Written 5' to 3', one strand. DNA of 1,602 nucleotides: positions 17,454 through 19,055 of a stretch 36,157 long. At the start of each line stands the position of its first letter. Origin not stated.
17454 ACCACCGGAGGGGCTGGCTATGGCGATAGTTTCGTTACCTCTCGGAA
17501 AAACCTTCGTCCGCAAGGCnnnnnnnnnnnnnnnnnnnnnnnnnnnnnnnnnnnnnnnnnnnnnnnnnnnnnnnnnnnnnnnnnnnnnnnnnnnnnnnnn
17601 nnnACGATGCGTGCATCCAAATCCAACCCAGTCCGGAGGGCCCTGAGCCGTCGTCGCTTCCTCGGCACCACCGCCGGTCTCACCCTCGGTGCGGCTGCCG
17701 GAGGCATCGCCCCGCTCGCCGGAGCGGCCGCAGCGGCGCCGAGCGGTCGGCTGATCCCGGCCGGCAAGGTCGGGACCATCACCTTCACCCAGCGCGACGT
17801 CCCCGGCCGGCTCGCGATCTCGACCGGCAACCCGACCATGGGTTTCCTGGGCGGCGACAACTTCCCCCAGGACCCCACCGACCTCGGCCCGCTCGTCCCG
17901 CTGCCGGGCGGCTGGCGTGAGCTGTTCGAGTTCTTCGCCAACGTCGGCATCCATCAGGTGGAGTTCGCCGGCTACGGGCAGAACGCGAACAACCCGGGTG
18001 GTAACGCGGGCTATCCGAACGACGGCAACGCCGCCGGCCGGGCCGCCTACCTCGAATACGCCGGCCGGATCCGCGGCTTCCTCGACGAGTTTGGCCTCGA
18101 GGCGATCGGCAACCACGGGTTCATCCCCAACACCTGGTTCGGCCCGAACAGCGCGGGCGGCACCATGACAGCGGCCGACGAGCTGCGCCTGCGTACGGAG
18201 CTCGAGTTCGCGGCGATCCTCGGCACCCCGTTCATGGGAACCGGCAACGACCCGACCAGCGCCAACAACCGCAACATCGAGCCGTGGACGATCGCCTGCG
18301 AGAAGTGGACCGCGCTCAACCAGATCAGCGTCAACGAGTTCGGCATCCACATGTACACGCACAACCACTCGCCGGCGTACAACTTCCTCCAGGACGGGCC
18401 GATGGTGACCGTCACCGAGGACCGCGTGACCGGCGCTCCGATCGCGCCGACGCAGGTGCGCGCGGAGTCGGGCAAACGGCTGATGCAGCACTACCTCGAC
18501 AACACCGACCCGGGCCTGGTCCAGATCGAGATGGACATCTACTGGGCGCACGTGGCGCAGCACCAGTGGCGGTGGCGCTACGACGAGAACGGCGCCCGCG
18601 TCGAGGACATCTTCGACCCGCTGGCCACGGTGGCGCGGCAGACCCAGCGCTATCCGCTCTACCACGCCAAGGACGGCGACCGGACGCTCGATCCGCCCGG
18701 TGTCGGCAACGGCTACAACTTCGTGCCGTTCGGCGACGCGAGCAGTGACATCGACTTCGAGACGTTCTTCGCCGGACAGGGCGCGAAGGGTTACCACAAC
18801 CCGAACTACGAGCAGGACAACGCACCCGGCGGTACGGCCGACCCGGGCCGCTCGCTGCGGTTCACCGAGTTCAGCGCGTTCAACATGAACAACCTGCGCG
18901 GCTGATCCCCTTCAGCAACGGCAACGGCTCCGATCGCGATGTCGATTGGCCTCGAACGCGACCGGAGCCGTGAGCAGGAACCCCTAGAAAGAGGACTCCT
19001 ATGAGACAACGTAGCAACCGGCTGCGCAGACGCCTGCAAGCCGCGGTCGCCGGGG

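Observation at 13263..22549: Exported ThuA + PQQ-propeller + DUF1080 / Tat-TIM-barrel gene set: possible quinoprotein-driven keto-glycoside cleavage system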

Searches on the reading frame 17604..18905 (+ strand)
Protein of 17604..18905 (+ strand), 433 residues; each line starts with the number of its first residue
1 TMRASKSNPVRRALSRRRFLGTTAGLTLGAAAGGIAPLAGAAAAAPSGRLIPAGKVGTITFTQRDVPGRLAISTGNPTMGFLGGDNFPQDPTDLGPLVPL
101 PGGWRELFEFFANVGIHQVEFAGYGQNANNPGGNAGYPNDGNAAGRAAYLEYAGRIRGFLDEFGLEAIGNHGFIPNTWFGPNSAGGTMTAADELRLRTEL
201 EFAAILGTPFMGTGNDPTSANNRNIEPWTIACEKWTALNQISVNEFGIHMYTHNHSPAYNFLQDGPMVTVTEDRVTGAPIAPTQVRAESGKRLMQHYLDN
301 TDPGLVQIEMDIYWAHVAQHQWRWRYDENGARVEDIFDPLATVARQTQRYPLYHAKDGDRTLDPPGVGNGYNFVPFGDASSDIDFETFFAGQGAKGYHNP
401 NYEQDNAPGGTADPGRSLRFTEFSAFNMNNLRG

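Call 4: search_protein_families(library=pfam, proteins=[window:17604-18905:+], max_evalue=0.01)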
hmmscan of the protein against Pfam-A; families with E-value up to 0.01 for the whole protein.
window:17604-18905:+ (433 aa): 0 families

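Call 10: search_protein_families(library=ncbifam, proteins=[window:17604-18905:+], max_evalue=0.01)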
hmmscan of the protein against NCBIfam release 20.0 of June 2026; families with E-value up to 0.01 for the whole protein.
window:17604-18905:+ (433 aa): 0 families

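Call 11: search_solved_structures(query=window:17604-18905:+, max_evalue=10, show_alignments=2)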
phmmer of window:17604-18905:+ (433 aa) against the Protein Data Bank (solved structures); distinct sequences matched with E-value up to 10: 4.
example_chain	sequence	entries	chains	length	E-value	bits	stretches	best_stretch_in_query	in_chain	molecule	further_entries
3obe_A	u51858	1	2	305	0.045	15.8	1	289-321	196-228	Sugar phosphate isomerase/epimerase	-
3l23_A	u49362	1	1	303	0.051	15.7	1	251-320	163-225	Sugar phosphate isomerase/epimerase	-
8tcs_D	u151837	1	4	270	0.8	11.7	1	291-317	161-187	Xylose isomerase-like TIM barrel domain-containing protein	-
8tcd_B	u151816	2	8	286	0.88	11.6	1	291-317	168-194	Sugar phosphate isomerase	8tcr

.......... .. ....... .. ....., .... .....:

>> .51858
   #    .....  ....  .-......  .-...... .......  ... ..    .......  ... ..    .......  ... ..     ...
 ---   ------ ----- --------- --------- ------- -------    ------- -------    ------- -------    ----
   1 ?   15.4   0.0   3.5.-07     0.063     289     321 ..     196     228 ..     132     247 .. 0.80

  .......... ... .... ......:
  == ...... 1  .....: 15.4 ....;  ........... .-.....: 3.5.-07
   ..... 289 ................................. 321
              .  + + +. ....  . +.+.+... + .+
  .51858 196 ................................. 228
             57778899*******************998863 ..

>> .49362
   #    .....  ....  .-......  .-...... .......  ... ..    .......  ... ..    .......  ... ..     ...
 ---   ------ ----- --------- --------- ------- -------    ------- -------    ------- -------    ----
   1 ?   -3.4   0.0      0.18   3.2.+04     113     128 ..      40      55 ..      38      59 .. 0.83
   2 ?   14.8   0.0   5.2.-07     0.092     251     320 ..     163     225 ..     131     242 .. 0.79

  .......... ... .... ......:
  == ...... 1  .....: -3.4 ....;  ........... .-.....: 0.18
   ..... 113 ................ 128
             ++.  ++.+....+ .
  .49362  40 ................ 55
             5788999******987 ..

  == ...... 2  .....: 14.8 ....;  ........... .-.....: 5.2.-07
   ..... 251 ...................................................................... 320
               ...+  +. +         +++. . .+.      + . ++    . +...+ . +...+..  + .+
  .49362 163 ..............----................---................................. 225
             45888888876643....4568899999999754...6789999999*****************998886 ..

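Call 19: find_related_loci(query=window:17604-18905:+, collection=genome_contigs, flank=10000)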
Query window:17604-18905:+ (433 aa) in genome_contigs; peptide patterns used: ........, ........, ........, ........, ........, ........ (x = any residue, [..] = any of these).
121 stretches matched a pattern; 72 encode a relative of the query (tblastn E <= 1e-3); 71 distinct loci.
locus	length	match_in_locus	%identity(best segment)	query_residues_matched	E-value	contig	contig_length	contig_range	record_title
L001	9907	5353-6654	96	1-433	0e+0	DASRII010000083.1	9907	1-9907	MAG TPA_asm: Micromonosporaceae bacterium isolate SMAG_U10106 k141_1079598, whole genome shotgun sequence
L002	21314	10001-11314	87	1-433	0e+0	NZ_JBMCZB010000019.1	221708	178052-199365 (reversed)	Nocardioides sp. CPCC 206349 velvet_auto_83_19, whole genome shotgun sequence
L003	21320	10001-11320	84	1-433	0e+0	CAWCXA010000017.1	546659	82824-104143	MAG: uncultured Actinomycetota bacterium isolate MFD06742.bin.1.53 genome assembly, contig: contig_81024, whole genome s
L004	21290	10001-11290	84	1-433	0e+0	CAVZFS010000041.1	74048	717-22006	MAG: uncultured Acidimicrobiia bacterium isolate MFD05567.bin.1.200 genome assembly, contig: contig_67742, whole genome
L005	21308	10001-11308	86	1-433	0e+0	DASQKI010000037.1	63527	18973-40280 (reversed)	MAG TPA_asm: Nocardioidaceae bacterium isolate SMAG_U11908 k141_1648664, whole genome shotgun sequence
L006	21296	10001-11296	87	1-433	0e+0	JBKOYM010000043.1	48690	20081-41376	MAG: Actinomycetota bacterium isolate GB_HAYS_MAG_00061 GB_HAYS_000000176952, whole genome shotgun sequence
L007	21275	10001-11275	82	1-428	0e+0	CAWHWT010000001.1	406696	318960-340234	MAG: uncultured Acidimicrobiia bacterium isolate MFD02360.bin.1.92 genome assembly, contig: contig_11000, whole genome s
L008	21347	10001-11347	74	1-433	0e+0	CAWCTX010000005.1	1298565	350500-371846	MAG: uncultured Actinomycetota bacterium isolate MFD05454.bin.1.262 genome assembly, contig: contig_15450, whole genome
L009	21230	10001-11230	79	28-433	0e+0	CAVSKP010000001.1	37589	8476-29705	MAG: uncultured Actinomycetota bacterium isolate MFD09212.bin.1.133 genome assembly, contig: contig_104170, whole genome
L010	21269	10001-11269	77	14-433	0e+0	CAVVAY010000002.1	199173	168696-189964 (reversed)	MAG: uncultured Actinomycetota bacterium isolate MFD04212.bin.1.215 genome assembly, contig: contig_12960, whole genome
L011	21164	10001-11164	76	49-433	0e+0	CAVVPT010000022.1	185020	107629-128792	MAG: uncultured Chloroflexia bacterium isolate MFD00392.bin.3.845 genome assembly, contig: contig_74748, whole genome sh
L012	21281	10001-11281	72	12-433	0e+0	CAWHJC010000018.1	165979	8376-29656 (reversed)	MAG: uncultured Actinomycetota bacterium isolate MFD02840.bin.3.655 genome assembly, contig: contig_28467, whole genome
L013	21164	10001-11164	76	41-433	0e+0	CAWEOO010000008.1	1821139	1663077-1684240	MAG: uncultured Chloroflexia bacterium isolate MFD02840.bin.3.631 genome assembly, contig: contig_50589, whole genome sh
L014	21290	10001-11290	70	14-433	0e+0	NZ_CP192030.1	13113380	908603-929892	Dactylosporangium sp. CA-233914 chromosome, complete genome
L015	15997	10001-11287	72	14-433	0e+0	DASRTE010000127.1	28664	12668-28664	MAG TPA_asm: Jiangellaceae bacterium isolate SMAG_U6758 k141_3093550, whole genome shotgun sequence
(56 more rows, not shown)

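Call 25: find_homologous_proteins(query=window:17604-18905:+, max_evalue=0.001)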
Query window:17604-18905:+ (433 aa): 1047 proteins with E <= 0.001 among 8000 candidates; the best 120 are listed.
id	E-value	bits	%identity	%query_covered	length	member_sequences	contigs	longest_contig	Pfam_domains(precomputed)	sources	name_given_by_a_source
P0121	2.8e-297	1004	100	100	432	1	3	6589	-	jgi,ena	-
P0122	5.4e-287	970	96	100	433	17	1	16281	-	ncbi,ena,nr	ncbi:MAG TPA: sugar phosphate isomerase/epimerase [Micromonosporaceae bacterium]|nr:sugar phosphate 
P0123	9.1e-285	963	95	100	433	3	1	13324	-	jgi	-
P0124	5.4e-279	944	93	100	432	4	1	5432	-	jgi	jgi:hypothetical protein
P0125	1.3e-267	906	89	100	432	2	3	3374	-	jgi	jgi:hypothetical protein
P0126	2.1e-264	895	88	100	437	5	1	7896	-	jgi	jgi:hypothetical protein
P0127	4.1e-262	888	88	100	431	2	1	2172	-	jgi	jgi:hypothetical protein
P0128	2.1e-261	886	88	100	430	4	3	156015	-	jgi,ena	-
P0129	1.3e-260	883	88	100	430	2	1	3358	-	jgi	jgi:hypothetical protein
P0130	4.9e-259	878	88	100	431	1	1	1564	-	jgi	jgi:sugar phosphate isomerase/epimerase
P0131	3.9e-252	855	86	100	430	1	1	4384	-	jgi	jgi:sugar phosphate isomerase/epimerase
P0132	1.2e-249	847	85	100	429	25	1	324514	-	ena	-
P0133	1.8e-249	846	84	100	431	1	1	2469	-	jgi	jgi:sugar phosphate isomerase/epimerase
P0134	1.6e-243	827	83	100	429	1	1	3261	-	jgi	jgi:sugar phosphate isomerase/epimerase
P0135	5.0e-235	799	83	95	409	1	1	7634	-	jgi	jgi:sugar phosphate isomerase/epimerase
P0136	8.3e-231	785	80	98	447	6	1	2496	PF01261.31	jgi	-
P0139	6.2e-229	779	84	92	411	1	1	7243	PF01261.31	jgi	jgi:sugar phosphate isomerase/epimerase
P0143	3.6e-226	769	79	98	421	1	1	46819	PF01261.31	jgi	jgi:YD repeat-containing protein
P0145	1.9e-221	754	76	98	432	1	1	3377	PF01261.31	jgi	-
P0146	8.9e-221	752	76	98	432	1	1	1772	PF01261.31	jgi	-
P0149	1.2e-217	741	80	91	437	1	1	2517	PF01261.31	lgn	-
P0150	6.1e-217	739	77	97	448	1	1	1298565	PF01261.31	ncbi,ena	-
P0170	1.9e-205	701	74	98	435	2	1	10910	PF01261.31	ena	-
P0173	1.6e-202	692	75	93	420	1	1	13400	PF01261.31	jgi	jgi:hypothetical protein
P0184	5.2e-200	683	72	97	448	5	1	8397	PF01261.31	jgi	jgi:hypothetical protein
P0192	6.6e-199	680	71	98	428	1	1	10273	PF01261.31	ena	-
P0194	7.6e-199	679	73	98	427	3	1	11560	PF01261.31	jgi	jgi:hypothetical protein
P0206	1.3e-197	675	71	98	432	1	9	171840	PF01261.31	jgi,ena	-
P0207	1.3e-197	675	69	98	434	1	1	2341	PF01261.31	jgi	jgi:sugar phosphate isomerase/epimerase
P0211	3.8e-197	674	70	98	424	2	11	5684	PF01261.31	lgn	-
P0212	4.8e-197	673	73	92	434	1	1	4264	PF01261.31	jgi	jgi:hypothetical protein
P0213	5.5e-197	673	70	98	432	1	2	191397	PF01261.31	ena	-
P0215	7.3e-197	673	70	98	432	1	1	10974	PF01261.31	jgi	-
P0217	1.1e-196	672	74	89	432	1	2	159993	PF01261.31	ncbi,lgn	-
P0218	1.2e-196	672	72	91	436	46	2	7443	PF01261.31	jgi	jgi:hypothetical protein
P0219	1.3e-196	672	72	98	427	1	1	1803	PF01261.31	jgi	jgi:Xylose isomerase-like TIM barrel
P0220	1.3e-196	672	69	97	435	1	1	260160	PF01261.31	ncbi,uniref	ncbi:hypothetical protein [Dactylosporangium salmoneum]|uniref:Sugar phosphate isomerase/epimerase n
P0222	2.4e-196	671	72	98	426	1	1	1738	PF01261.31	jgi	jgi:sugar phosphate isomerase/epimerase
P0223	2.5e-196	671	71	97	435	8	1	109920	PF01261.31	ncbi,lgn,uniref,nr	ncbi:sugar phosphate isomerase/epimerase family protein [Streptomyces brasiliensis]|uniref:Sugar pho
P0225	3.6e-196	671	70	97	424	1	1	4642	PF01261.31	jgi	jgi:sugar phosphate isomerase/epimerase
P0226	4.8e-196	670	70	97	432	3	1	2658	PF10518.15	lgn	-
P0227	4.8e-196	670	72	97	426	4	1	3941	PF01261.31,PF10518.15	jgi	jgi:sugar phosphate isomerase/epimerase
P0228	5.3e-196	670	70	99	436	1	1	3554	PF01261.31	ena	-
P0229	5.5e-196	670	70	97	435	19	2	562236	PF01261.31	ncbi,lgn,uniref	ncbi:sugar phosphate isomerase/epimerase family protein [Streptomyces sp. NPDC014684]|uniref:sugar p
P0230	6.0e-196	670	70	97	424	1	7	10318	PF01261.31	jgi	jgi:sugar phosphate isomerase/epimerase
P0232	9.9e-196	669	70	98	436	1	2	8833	PF01261.31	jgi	jgi:hypothetical protein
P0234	3.1e-195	667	70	97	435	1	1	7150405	PF01261.31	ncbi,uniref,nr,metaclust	ncbi:Xylose isomerase-like TIM barrel [Micromonospora rhizosphaerae]|uniref:Xylose isomerase-like TI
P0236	3.4e-195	667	70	97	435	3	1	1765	PF01261.31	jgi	jgi:hypothetical protein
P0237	3.6e-195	667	70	98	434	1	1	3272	PF01261.31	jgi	jgi:sugar phosphate isomerase/epimerase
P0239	8.8e-195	666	71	97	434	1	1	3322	PF01261.31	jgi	jgi:Xylose isomerase-like TIM barrel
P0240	9.3e-195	666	71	97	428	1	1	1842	PF01261.31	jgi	jgi:hypothetical protein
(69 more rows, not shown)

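Call 27: search_solved_structures(query=A1, max_evalue=1, show_alignments=3)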
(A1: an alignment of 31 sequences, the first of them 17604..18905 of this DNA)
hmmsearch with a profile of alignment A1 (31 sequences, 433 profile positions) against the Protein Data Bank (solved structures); distinct sequences matched with E-value up to 1: 4.
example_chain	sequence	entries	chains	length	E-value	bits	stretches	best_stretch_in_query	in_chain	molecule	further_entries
3obe_A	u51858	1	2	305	0.0057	18.8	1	232-321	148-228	Sugar phosphate isomerase/epimerase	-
3l23_A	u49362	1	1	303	0.02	17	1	270-321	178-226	Sugar phosphate isomerase/epimerase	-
8tcs_D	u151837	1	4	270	0.12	14.4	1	292-318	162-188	Xylose isomerase-like TIM barrel domain-containing protein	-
8tcd_B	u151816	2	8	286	0.14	14.2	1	292-317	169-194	Sugar phosphate isomerase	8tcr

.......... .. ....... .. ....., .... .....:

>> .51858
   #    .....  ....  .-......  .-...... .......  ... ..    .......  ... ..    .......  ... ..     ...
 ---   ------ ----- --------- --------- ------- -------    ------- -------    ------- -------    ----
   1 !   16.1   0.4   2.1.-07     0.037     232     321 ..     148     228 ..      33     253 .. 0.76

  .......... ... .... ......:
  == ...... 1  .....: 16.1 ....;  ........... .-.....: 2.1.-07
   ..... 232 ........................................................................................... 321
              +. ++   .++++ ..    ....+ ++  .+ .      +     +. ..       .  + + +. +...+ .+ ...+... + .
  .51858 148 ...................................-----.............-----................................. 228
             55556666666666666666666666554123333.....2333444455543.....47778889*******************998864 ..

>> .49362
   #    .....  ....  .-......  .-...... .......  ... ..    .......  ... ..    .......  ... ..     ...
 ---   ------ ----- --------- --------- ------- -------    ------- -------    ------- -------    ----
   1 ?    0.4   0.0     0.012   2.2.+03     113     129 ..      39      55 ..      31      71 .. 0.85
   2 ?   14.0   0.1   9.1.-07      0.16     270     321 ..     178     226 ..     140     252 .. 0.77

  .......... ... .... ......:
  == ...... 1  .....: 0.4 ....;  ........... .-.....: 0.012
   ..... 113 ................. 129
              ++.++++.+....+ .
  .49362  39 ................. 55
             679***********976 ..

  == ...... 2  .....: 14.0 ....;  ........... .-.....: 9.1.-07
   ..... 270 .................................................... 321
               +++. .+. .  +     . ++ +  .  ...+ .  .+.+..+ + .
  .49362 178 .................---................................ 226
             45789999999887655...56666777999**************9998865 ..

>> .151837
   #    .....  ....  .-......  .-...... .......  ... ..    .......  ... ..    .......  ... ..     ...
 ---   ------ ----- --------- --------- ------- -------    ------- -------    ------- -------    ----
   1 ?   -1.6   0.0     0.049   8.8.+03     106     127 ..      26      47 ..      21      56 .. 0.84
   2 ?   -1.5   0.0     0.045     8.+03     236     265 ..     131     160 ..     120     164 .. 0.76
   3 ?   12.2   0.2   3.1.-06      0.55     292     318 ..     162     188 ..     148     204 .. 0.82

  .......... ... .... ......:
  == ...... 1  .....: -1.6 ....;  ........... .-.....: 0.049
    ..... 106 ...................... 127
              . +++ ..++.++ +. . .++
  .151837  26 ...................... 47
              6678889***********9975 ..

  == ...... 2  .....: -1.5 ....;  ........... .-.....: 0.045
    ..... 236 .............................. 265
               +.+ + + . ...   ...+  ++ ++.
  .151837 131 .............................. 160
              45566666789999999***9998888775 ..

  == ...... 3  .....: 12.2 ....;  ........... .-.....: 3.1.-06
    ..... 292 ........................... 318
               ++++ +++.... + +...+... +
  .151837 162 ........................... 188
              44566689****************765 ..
